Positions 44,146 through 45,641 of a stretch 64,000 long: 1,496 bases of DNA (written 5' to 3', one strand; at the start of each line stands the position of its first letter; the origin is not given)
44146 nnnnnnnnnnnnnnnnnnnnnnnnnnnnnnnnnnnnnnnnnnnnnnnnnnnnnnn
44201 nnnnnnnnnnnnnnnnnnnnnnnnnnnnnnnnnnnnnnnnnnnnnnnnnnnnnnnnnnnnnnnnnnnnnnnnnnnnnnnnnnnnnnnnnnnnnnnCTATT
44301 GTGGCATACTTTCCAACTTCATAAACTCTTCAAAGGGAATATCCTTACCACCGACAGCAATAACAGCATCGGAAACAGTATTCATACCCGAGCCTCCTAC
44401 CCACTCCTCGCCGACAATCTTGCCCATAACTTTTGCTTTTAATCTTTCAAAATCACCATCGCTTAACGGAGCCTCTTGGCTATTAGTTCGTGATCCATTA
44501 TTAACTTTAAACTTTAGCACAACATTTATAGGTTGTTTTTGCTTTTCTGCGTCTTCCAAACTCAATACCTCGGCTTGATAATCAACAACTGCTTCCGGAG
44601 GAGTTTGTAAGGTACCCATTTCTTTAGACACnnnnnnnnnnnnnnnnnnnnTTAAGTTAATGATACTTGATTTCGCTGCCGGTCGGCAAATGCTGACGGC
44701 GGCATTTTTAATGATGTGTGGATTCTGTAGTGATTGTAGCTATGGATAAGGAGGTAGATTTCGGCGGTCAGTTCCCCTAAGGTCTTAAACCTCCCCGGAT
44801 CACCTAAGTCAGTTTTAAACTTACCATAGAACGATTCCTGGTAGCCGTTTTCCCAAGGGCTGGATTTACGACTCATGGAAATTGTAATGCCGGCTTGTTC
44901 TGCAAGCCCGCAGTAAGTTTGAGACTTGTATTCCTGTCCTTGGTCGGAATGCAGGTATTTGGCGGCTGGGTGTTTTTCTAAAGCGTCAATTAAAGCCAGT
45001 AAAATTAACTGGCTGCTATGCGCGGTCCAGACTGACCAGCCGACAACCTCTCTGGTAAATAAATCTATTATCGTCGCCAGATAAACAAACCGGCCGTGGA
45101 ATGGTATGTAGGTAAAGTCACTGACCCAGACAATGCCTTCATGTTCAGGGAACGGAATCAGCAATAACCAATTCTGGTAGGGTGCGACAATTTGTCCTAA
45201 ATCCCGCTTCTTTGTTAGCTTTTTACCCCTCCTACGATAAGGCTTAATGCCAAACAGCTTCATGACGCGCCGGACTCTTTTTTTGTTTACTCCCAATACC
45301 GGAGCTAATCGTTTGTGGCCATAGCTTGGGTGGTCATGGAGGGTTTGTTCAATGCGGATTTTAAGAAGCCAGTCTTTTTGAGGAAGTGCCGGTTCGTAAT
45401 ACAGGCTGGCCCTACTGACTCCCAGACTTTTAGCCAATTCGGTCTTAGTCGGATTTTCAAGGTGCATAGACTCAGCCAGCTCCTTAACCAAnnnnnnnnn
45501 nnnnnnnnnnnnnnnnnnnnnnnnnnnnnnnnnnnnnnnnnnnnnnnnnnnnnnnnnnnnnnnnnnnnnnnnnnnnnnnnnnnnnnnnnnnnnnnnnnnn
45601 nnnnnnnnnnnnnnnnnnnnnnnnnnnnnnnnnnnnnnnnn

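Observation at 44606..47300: IS3 element whose terminal TCA/TGA supplies the stop codon of a truncated UvrD-like helicase; its other end carries the start of the next ORF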

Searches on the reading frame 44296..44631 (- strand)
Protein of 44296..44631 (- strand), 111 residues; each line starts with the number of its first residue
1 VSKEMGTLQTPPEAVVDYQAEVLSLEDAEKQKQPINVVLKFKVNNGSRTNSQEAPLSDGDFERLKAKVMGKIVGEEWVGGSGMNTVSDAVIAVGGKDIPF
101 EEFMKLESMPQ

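Call 4: search_protein_families(library=pfam, proteins=[window:44296-44631:-], max_evalue=0.01)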
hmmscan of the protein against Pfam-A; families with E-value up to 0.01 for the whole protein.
window:44296-44631:- (111 aa): 0 families

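Call 9: find_homologous_proteins(query=window:44296-44631:-, max_evalue=0.001)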
Query window:44296-44631:- (111 aa): 1 proteins with E <= 0.001 among 168 candidates.
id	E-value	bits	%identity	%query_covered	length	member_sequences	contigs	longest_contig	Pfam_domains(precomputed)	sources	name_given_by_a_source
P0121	1.9e-62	226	100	96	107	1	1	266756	-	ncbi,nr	ncbi:MAG: hypothetical protein P4L74_04550 [Candidatus Doudnabacteria bacterium]|nr:hypothetical pro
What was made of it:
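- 44606..44655 (-): Right inverted repeat (IRR), ending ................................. It carries an outward-reading ATG (44617-44619) and an SD-like AAGGTG (44629-44634). NCBI starts its 107-aa protein at this ATG (call 9).
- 44296..44605 (-): 3' fragment (last 102 codons plus stop) of an unrelated gene of unknown function (P0123/P0124 family). It is fused in frame to the IS-encoded start, which makes the 107/111-aa ORF. No word-index homologues (call 9).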

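Call 13: search_protein_families(library=ncbifam, proteins=[window:44296-44631:-], max_evalue=0.001)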
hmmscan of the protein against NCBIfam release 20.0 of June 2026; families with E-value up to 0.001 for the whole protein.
window:44296-44631:- (111 aa): 0 families

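Call 26: search_protein_representatives(protein=window:44296-44604:-)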
Query: 102 residues. Proteins with E-value up to 0.001 (for the whole library): 4; up to 1e-10: 2; up to 1e-30: 1. The best 4 are listed.
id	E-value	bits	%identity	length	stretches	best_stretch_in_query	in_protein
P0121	1.3e-59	214.5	100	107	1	1-102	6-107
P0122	4.2e-11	59.1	38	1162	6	27-52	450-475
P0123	1.1e-08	51.3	32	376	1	1-95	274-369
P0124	3.3e-07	46.6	37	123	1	7-96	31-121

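Call 31: search_protein_families(library=pfam, proteins=[P0123, P0124, P0122], max_evalue=0.01)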
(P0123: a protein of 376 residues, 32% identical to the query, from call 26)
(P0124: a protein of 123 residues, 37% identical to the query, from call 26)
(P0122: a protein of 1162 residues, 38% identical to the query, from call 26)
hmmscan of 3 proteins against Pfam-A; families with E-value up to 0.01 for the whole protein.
P0123 (376 aa): 0 families

P0124 (123 aa): 0 families

P0122 (1162 aa): 17 families
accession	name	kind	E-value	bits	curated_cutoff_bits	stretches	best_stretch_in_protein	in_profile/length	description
PF19077.6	Big_13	-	1.1e-69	231.8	27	10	753-833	3-101/102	Bacterial Ig-like domain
PF15418.12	DUF4625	-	2.2e-16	60.8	27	0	292-328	90-128/131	Domain of unknown function (DUF4625)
PF07495.19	Y_Y_Y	-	2.2e-14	53.5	26.6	0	210-241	28-59/65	Y_Y_Y domain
PF21254.3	AGA-YXIM_GBD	-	2.5e-14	53.8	27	1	25-67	84-126/138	Beta-agarase/YXIM esterase-like, galactose-binding domain-like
PF20164.4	GspA_SrpA_N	-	3.5e-14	53.6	27.4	0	770-830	58-109/117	GspA/SrpA SigLec-like domain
PF13750.12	Big_3_3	-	3e-13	50.2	27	0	138-213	13-92/157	Bacterial Ig-like domain (group 3)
PF06832.18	BiPBP_C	-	1.2e-12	48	26.8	0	191-239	34-87/90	Penicillin-Binding Protein C-terminus Family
PF13754.12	Big_3_4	-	3.2e-11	43.5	27.3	0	632-693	26-88/106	Domain of unknown function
PF05037.18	DUF669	-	1.5e-07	32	21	0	802-854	11-63/138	Protein of unknown function (DUF669)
PF08541.16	ACP_syn_III_C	-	4.2e-07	30.5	26.6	0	227-252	38-63/90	3-Oxoacyl-[acyl-carrier-protein (ACP)] synthase III C terminal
PF00353.25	HemolysinCabind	-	1.4e-06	28.6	23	1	953-987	2-36/36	RTX calcium-binding nonapeptide repeat (4 copies)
PF09196.16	DUF1953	-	6.4e-05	23.1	25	0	387-407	35-55/63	Domain of unknown function (DUF1953)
PF04234.18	CopC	-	6.9e-05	24.2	23.3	0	652-747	14-91/92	CopC domain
PF25099.1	GOLD_PATL1_C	-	0.0014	18.8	34.5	0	214-241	33-60/85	Patellin-1-like, C-terminal GOLD domain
PF00801.26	PKD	-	0.0039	17.6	23.5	0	200-239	29-74/80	PKD domain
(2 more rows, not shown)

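Call 33: find_encoding_contigs(protein=P0123, flank=6000, max_places=3)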
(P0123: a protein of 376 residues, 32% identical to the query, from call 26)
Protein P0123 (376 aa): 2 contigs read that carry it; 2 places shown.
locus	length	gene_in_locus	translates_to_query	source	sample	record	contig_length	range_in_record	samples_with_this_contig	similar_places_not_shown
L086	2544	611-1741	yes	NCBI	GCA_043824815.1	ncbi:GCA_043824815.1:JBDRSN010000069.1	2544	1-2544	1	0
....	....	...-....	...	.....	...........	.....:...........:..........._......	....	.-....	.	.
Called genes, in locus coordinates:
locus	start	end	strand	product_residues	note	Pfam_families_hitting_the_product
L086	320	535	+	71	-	PF12844:HTH_19, PF13560:HTH_31, PF01381:HTH_3, PF13413:HTH_25 (faint), PF13443:HTH_26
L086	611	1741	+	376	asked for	-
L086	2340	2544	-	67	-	PF00929:RNase_T (weak)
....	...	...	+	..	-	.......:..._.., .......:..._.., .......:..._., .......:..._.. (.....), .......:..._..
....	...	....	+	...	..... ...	-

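Call 53: search_protein_families(library=padloc, proteins=[window:44296-44604:-], max_evalue=0.001)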
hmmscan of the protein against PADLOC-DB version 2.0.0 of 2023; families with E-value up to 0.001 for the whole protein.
window:44296-44604:- (102 aa): 0 families

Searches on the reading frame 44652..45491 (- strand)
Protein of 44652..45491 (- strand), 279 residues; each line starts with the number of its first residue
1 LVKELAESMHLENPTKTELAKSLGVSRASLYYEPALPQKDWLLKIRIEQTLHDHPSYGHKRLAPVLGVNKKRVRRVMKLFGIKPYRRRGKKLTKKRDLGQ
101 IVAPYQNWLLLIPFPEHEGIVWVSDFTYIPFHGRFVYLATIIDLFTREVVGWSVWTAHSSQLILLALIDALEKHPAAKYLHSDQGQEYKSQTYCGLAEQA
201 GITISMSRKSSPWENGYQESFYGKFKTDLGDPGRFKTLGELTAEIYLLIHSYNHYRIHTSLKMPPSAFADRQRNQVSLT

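Call 4: search_protein_families(library=pfam, proteins=[window:44652-45491:-], max_evalue=0.01)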
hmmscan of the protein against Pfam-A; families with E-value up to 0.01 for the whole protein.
window:44652-45491:- (279 aa): 4 families
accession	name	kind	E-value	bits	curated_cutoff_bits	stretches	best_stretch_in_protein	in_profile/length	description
PF00665.32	rve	-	8.1e-22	77.9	32.6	1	117-212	3-102/102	Integrase core domain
PF13683.12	rve_3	-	1e-12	48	26.5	1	201-263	2-64/67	Integrase core domain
PF13333.12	rve_2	-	1e-06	29.2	22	1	219-262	1-44/56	Integrase core domain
PF13276.12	HTH_21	-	0.00037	21.1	28.1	1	43-88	6-58/60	HTH-like domain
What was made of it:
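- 44652..45491 (-): orfB, 279 aa, DDE (rve) catalytic domain, in the +1 frame relative to orfA (frame open from about 45524). PF00665, E 8e-22 (call 4).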

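Call 13: search_protein_families(library=ncbifam, proteins=[window:44652-45491:-], max_evalue=0.001)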
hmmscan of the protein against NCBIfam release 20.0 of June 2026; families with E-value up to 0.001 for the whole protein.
window:44652-45491:- (279 aa): 3 families
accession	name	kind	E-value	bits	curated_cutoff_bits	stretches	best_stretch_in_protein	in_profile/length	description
NF033516.0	transpos_IS3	equivalog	1.1e-60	205.8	160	1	17-266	104-366/369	IS3 family transposase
NF033577.2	transpos_IS481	equivalog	7.6e-22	78.1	224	1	46-265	66-280/284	IS481 family transposase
NF033546.1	transpos_IS21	equivalog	7.1e-06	25.7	160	1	190-270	202-284/294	IS21 family transposase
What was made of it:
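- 44652..45491 (-): NF033516, 205.8 bits (call 13).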

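Call 16: find_related_loci(query=window:44652-45491:-, collection=genome_contigs, flank=3000)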
Query window:44652-45491:- (279 aa) in genome_contigs; peptide patterns used: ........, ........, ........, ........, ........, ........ (x = any residue, [..] = any of these).
481 stretches matched a pattern; 445 encode a relative of the query (tblastn E <= 1e-3); the best 80 are kept; 80 distinct loci.
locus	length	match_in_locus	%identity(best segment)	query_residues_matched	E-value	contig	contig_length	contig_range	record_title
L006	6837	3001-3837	90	1-279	6e-173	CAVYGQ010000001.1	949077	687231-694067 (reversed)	MAG: Candidatus Doudnabacteria bacterium isolate MFD03726.bin.1.74 genome assembly, contig: contig_17402, whole genome s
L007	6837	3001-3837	90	1-279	6e-173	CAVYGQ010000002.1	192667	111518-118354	MAG: Candidatus Doudnabacteria bacterium isolate MFD03726.bin.1.74 genome assembly, contig: contig_42598, whole genome s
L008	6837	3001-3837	90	1-279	6e-173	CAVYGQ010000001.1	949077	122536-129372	MAG: Candidatus Doudnabacteria bacterium isolate MFD03726.bin.1.74 genome assembly, contig: contig_17402, whole genome s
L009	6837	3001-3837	83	1-279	1e-163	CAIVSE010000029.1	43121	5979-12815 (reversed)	Candidatus Doudnabacteria bacterium isolate MJ-time_bin-3275 genome assembly, contig: bin-3275:29/93, whole genome shotg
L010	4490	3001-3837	82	1-279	1e-162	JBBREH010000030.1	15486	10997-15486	MAG: Candidatus Doudnabacteria bacterium isolate Co_metawrap_2493 Cmw_2493_k141_18820353_length_15486_cov_26.9932, whole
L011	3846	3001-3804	62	12-278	2e-109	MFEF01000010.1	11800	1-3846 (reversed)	MAG: Candidatus Doudnabacteria bacterium RIFCSPHIGHO2_01_48_18 rifcsphigho2_01_sub10_scaffold_2007, whole genome shotgun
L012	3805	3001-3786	59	7-272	1e-101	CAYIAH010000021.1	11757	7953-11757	MAG TPA_asm: uncultured Candidatus Saccharibacteria bacterium isolate ERP119705_co1_1130 genome assembly, contig: NODE_7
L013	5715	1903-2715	58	1-274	2e-101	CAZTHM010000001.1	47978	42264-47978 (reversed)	MAG TPA_asm: uncultured Acidobacteriota bacterium isolate SRP119689_co1_326 genome assembly, contig: NODE_827_length_479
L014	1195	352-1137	58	15-279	3e-109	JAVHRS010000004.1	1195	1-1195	MAG: Candidatus Paceibacterota bacterium isolate WB02no20_34_35 NODE_103928_length_1195_cov_23.557895, whole genome shot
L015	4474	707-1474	57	15-273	3e-98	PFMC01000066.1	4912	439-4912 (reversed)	MAG: Candidatus Komeilibacteria bacterium CG_4_10_14_0_8_um_filter_37_78 CG_4_10_14_0.8_um_filter_scaffold_13504_c, whol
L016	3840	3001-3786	57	15-279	1e-97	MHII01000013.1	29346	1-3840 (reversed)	MAG: Candidatus Buchananbacteria bacterium RIFCSPHIGHO2_02_FULL_39_17 rifcsphigho2_02_scaffold_2306, whole genome shotgu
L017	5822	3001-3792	58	3-271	6e-97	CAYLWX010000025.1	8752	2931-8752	MAG TPA_asm: uncultured Bdellovibrionales bacterium isolate SRP090828_co2_165 genome assembly, contig: NODE_2931_length_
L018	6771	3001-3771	58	15-274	5e-96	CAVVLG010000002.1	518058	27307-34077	MAG: Candidatus Adlerbacteria bacterium isolate MFD09222.bin.1.2 genome assembly, contig: contig_36000, whole genome sho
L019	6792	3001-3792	55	11-278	2e-95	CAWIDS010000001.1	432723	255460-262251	MAG: Candidatus Nomurabacteria bacterium isolate MFD01223.bin.1.26 genome assembly, contig: contig_18623, whole genome s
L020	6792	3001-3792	55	11-278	2e-95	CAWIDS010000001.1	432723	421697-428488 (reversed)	MAG: Candidatus Nomurabacteria bacterium isolate MFD01223.bin.1.26 genome assembly, contig: contig_18623, whole genome s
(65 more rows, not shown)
